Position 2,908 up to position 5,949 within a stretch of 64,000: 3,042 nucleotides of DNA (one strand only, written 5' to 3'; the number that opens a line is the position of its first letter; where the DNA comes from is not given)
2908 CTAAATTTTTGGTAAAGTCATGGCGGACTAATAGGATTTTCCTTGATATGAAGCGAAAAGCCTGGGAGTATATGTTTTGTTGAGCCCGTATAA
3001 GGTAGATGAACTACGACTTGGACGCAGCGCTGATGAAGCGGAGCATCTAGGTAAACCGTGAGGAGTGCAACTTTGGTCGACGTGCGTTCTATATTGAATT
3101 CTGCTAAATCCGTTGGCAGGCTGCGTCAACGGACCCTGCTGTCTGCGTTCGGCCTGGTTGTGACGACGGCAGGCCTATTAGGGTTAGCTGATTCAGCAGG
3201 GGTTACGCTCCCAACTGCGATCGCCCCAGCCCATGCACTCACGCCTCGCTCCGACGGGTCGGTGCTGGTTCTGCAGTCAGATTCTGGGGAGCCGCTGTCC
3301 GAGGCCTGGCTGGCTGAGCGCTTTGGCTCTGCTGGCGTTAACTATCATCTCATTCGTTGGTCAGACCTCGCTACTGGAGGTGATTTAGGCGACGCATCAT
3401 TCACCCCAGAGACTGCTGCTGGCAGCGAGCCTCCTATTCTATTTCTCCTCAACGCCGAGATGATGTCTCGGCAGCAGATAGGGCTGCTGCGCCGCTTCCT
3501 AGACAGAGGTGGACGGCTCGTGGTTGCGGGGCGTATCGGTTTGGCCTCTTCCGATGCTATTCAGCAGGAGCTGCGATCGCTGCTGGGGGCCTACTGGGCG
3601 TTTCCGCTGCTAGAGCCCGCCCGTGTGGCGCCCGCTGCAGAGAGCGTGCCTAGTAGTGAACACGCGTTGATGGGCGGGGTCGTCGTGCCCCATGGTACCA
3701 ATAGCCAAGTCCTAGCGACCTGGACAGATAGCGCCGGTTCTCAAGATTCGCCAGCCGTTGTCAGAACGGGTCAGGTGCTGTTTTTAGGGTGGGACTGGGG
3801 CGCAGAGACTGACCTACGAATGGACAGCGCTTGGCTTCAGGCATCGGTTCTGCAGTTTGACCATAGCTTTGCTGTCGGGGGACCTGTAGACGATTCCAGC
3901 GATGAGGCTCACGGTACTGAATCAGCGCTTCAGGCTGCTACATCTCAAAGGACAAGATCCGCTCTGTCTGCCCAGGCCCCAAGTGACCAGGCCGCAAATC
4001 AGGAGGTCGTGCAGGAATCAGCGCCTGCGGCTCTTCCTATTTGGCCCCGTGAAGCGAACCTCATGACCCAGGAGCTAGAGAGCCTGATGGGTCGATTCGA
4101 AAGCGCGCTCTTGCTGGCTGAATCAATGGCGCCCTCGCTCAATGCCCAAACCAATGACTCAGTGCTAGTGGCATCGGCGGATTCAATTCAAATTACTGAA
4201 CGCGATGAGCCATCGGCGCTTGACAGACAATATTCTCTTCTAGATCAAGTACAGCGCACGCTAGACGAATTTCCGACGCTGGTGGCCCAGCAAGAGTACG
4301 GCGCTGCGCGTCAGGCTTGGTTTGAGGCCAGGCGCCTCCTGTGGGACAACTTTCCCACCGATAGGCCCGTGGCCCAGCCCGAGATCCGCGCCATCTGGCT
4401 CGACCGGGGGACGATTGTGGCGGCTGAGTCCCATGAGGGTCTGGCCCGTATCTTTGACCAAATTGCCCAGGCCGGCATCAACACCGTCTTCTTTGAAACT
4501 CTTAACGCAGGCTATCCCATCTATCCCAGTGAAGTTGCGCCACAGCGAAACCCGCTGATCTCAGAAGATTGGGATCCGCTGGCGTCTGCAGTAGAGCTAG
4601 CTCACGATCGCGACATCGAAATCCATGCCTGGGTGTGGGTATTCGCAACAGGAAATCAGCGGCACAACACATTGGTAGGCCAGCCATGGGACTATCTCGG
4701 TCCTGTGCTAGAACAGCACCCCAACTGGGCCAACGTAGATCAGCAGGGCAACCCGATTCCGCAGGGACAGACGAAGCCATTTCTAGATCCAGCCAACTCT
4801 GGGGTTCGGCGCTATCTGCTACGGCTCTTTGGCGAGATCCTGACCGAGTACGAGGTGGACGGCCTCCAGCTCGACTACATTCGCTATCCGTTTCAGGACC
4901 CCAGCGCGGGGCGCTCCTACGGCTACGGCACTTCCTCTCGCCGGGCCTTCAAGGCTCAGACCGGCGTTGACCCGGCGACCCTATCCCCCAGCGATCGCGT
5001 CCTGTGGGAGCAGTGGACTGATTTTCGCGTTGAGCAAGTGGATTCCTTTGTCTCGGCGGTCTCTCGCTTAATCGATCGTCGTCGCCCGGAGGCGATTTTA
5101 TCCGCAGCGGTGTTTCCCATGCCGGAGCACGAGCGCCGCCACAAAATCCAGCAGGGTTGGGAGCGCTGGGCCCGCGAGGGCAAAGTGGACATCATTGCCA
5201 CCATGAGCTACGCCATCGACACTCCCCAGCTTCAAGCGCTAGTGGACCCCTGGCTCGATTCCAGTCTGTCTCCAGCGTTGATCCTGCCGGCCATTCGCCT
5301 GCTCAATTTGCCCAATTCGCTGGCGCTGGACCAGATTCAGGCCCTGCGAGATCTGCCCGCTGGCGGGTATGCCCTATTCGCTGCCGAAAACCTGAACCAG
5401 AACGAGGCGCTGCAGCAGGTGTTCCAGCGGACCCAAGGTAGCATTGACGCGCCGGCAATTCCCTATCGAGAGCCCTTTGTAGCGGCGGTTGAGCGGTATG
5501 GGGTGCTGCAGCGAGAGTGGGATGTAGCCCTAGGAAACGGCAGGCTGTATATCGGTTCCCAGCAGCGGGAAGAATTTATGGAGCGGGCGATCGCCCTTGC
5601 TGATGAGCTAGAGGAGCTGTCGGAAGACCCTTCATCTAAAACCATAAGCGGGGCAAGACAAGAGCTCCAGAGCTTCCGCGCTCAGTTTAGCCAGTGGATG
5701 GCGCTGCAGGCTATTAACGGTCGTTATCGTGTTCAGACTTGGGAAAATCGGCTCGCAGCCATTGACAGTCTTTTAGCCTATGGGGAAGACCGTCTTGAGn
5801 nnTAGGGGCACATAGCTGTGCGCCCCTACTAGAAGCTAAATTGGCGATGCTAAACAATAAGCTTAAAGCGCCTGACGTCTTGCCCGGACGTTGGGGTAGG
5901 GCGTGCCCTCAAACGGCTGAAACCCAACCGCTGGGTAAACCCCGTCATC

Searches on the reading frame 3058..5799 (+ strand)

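Call 91: search_protein_families(library=pfam, proteins=[window:3058-5799:+], max_evalue=0.00001)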
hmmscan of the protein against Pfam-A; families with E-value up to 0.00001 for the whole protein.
window:3058-5799:+ (914 aa): 3 families
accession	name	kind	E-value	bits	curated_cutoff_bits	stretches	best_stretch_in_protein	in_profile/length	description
PF02638.21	GHL10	-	2.2e-27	96.4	27.9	1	442-720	1-263/311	Glycosyl hydrolase-like 10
PF13200.12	DUF4015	-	6.6e-12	45.6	27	1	454-718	7-226/313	Putative glycosyl hydrolase domain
PF14871.12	GHL6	-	2.5e-07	31.4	35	1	466-606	6-131/132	Hypothetical glycosyl hydrolase 6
